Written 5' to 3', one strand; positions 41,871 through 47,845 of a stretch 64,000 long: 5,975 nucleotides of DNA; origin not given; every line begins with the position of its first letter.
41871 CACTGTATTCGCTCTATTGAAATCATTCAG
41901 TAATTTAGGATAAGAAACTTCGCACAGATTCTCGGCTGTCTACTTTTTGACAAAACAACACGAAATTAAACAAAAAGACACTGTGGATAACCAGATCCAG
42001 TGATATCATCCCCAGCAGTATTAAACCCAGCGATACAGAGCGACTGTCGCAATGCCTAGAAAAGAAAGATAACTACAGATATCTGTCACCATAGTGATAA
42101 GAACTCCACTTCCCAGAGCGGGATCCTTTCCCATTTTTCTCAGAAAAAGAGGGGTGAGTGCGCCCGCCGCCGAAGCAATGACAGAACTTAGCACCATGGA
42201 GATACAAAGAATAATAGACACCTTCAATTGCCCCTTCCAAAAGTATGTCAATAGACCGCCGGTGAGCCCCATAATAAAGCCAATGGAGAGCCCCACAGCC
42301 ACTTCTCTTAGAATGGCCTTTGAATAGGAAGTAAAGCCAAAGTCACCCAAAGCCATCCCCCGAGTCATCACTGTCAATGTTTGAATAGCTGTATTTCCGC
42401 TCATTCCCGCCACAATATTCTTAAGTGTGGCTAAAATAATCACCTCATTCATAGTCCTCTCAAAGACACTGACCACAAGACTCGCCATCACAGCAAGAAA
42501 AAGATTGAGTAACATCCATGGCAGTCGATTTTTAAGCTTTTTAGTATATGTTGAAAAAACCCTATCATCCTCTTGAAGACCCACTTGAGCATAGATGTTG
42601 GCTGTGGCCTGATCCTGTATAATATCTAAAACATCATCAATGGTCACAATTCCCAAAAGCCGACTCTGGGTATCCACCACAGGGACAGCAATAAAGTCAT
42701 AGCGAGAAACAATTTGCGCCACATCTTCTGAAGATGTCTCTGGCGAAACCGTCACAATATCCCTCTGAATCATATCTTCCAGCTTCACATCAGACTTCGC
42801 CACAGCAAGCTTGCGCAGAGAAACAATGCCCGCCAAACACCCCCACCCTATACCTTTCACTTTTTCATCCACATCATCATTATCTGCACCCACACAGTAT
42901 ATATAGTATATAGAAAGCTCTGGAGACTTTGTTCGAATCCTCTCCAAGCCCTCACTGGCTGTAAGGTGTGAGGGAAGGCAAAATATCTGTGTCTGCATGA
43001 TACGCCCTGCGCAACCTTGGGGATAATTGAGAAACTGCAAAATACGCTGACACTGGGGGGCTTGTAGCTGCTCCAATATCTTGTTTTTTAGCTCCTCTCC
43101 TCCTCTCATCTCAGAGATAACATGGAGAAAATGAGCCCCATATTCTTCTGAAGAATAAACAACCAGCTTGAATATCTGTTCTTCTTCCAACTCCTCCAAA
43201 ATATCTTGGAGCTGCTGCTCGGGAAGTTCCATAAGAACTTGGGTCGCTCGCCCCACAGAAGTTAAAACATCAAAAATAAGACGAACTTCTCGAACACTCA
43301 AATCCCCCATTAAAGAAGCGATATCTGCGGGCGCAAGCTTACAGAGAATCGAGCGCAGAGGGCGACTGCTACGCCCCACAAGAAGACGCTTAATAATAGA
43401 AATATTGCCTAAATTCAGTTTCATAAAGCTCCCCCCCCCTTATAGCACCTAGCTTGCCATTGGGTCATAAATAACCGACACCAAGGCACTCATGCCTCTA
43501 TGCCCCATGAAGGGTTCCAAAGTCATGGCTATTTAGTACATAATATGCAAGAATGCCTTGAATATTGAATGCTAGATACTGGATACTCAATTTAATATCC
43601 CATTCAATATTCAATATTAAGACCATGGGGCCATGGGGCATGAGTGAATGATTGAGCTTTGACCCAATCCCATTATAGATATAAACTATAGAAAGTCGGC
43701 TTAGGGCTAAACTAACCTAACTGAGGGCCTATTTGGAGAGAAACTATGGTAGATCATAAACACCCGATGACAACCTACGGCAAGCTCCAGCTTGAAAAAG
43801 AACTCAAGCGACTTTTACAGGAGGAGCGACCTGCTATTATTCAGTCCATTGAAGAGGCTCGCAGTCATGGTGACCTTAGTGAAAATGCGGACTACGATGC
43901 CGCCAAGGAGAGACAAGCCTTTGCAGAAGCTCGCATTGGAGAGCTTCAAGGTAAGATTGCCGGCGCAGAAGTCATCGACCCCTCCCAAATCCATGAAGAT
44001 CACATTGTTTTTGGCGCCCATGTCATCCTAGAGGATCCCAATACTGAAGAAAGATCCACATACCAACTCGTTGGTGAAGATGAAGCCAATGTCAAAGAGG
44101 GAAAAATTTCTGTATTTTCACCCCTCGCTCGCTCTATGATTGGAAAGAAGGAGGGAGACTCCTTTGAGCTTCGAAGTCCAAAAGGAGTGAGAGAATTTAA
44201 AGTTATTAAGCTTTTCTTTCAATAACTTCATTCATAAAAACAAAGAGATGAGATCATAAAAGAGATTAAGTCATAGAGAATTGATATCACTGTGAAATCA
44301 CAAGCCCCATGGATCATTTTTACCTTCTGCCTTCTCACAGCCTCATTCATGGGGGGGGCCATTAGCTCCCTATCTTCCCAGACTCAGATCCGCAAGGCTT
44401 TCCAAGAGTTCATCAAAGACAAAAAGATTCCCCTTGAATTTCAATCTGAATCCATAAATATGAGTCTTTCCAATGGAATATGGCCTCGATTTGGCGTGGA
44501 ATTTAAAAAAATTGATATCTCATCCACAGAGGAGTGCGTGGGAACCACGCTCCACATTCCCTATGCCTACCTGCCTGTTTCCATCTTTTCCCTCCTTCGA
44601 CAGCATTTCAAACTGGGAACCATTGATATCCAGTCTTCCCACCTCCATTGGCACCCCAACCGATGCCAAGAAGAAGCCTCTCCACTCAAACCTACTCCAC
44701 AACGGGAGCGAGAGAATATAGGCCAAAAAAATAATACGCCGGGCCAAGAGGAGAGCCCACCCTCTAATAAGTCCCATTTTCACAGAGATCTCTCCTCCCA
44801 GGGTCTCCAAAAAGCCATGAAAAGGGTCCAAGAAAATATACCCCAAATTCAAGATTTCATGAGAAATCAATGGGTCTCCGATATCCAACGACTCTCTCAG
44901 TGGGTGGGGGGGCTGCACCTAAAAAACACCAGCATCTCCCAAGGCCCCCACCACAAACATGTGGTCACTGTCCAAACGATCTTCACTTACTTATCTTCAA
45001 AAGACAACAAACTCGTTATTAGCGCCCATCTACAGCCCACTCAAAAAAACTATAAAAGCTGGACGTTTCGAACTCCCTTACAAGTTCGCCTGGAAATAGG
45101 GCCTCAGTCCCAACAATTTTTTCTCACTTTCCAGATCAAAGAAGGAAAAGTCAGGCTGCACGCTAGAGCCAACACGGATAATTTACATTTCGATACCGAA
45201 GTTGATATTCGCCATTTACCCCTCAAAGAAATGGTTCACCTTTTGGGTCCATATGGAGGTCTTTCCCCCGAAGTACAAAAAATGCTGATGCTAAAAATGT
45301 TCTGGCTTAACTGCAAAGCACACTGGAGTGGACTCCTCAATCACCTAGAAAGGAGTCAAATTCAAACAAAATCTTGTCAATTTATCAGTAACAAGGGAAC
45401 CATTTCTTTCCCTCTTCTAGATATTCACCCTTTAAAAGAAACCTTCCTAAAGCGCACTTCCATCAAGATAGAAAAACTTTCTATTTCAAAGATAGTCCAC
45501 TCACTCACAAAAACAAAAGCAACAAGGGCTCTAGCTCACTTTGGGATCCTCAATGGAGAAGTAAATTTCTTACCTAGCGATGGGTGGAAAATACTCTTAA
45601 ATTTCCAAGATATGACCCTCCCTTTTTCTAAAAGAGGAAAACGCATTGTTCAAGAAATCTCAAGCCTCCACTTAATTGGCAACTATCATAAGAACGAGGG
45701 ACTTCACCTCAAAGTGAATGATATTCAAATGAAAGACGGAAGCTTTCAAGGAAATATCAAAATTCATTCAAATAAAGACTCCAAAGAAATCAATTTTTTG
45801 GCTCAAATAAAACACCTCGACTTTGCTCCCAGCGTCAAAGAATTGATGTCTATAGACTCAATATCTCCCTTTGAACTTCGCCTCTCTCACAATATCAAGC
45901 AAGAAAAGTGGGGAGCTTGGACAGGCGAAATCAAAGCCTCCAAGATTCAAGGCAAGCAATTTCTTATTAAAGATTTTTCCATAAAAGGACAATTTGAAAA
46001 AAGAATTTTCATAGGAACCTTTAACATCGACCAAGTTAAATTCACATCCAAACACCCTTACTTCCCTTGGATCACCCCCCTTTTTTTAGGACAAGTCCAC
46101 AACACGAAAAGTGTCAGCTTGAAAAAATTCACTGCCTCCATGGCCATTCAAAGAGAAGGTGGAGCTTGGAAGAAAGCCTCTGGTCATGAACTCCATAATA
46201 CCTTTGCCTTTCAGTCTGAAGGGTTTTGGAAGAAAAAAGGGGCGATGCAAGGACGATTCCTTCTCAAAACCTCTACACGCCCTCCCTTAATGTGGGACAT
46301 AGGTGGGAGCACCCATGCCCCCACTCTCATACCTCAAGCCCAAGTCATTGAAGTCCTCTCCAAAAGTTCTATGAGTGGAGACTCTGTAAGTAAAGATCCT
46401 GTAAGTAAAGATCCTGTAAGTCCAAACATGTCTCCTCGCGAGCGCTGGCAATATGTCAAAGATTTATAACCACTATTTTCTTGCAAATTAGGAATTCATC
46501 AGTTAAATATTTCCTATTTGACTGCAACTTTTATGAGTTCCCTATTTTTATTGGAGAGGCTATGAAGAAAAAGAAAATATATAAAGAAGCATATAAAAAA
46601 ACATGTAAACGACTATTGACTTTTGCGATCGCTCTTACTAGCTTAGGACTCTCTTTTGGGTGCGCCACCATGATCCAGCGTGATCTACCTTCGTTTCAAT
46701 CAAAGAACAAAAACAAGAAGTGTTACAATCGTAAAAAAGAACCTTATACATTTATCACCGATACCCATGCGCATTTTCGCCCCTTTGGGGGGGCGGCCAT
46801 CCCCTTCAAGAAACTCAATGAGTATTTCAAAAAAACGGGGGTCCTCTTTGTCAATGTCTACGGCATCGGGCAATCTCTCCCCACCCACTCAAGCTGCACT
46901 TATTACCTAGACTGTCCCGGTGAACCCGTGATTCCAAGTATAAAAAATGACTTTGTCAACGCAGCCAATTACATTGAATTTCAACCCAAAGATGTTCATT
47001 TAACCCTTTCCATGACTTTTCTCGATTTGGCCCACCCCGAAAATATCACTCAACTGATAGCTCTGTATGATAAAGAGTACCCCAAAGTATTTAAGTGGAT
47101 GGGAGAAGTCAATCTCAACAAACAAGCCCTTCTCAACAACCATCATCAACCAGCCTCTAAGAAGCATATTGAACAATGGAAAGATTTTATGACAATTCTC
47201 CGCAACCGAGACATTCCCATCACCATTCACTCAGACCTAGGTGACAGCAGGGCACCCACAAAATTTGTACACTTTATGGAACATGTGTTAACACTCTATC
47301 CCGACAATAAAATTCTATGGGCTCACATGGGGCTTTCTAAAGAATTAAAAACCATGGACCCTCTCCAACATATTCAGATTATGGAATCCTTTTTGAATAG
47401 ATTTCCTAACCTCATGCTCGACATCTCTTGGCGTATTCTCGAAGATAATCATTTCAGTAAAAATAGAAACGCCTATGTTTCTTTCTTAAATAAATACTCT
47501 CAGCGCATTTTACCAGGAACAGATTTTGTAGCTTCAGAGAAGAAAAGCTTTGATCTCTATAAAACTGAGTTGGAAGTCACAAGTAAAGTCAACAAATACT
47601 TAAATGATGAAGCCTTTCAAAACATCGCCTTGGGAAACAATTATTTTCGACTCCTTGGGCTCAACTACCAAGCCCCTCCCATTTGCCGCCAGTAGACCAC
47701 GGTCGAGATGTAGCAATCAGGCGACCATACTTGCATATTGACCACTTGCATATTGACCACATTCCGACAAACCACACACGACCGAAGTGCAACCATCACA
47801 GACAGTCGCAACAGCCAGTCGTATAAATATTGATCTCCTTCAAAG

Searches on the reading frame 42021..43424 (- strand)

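Call 6: search_protein_families(library=pfam, proteins=[window:42021-43424:-])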
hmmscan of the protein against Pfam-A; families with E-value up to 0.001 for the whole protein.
window:42021-43424:- (467 aa): 3 families
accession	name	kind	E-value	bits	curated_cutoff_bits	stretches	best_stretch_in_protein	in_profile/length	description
PF01769.21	MgtE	-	5.5e-29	101.4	27.6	1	337-458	3-125/125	Divalent cation transporter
PF00571.33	CBS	-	2.9e-15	56.8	24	1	216-270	2-56/57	CBS domain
PF03448.22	MgtE_N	-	5.6e-08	33.7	25.9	1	31-136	2-101/102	MgtE intracellular N domain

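Call 7: search_protein_families(library=ncbifam, proteins=[window:42021-43424:-])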
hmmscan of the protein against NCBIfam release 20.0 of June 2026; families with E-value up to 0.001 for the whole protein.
window:42021-43424:- (467 aa): 11 families
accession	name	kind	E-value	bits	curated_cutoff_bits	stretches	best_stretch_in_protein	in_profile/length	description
TIGR00400.1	mgtE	equivalog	2.7e-83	280.2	232.75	1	11-463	11-447/450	magnesium transporter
NF038279.1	TF_CBS_SpxR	exception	2.6e-10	39.6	600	1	197-279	233-315/427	CBS-HotDog domain-containing transcription factor SpxR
TIGR01186.1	proV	subfamily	3.6e-07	29.6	326.6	1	197-273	285-361/363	betaine/proline/choline family ABC transporter ATP-binding protein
NF053603.1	HhpR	exception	3e-06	26.6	520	1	197-266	45-114/282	CBS domain-containing high hydrostatic pressure regulator HhpR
NF011443.0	PRK14869.1-5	equivalog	6.8e-06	24.8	335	1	213-283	69-139/546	putative manganese-dependent inorganic diphosphatase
TIGR01302.1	IMP_dehydrog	equivalog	7.7e-06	25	481.5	1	213-266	80-136/450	IMP dehydrogenase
NF011449.0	PRK14869.2-5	equivalog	1.5e-05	24.3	411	1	208-272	62-127/451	putative manganese-dependent inorganic diphosphatase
NF011442.0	PRK14869.1-4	equivalog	6.2e-05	21.6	400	1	209-264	66-121/543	putative manganese-dependent inorganic diphosphatase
NF011448.0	PRK14869.2-4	equivalog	0.00016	20.2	562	1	214-298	75-159/563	putative manganese-dependent inorganic diphosphatase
NF011441.0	PRK14869.1-3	equivalog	0.00045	19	753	1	213-280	68-135/548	putative manganese-dependent inorganic diphosphatase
NF041552.1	TF_PrdR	equivalog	0.00051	18.5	795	1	210-276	3-69/577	sigma-54 dependent transcriptional regulator PrdR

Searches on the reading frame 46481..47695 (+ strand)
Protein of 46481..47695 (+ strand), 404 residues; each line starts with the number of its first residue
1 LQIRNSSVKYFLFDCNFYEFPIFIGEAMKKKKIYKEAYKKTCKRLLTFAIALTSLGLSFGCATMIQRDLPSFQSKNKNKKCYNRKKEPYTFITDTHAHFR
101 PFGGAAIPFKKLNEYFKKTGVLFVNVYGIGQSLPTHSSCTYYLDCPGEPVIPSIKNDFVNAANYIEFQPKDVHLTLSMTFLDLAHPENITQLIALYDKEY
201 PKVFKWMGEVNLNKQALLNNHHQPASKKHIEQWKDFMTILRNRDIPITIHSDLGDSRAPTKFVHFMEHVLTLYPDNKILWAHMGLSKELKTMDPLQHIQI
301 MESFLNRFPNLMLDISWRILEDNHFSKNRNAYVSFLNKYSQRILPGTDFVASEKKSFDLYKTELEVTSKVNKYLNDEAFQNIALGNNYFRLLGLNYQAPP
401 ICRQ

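Call 37: search_protein_families(library=pfam, proteins=[window:46481-47695:+], max_evalue=0.00001)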
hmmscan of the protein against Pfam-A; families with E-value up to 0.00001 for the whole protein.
window:46481-47695:+ (404 aa): 1 family
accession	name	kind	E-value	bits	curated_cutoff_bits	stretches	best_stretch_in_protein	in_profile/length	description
PF04909.20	Amidohydro_2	-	3.4e-07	30.7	26.4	1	216-353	110-251/289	Amidohydrolase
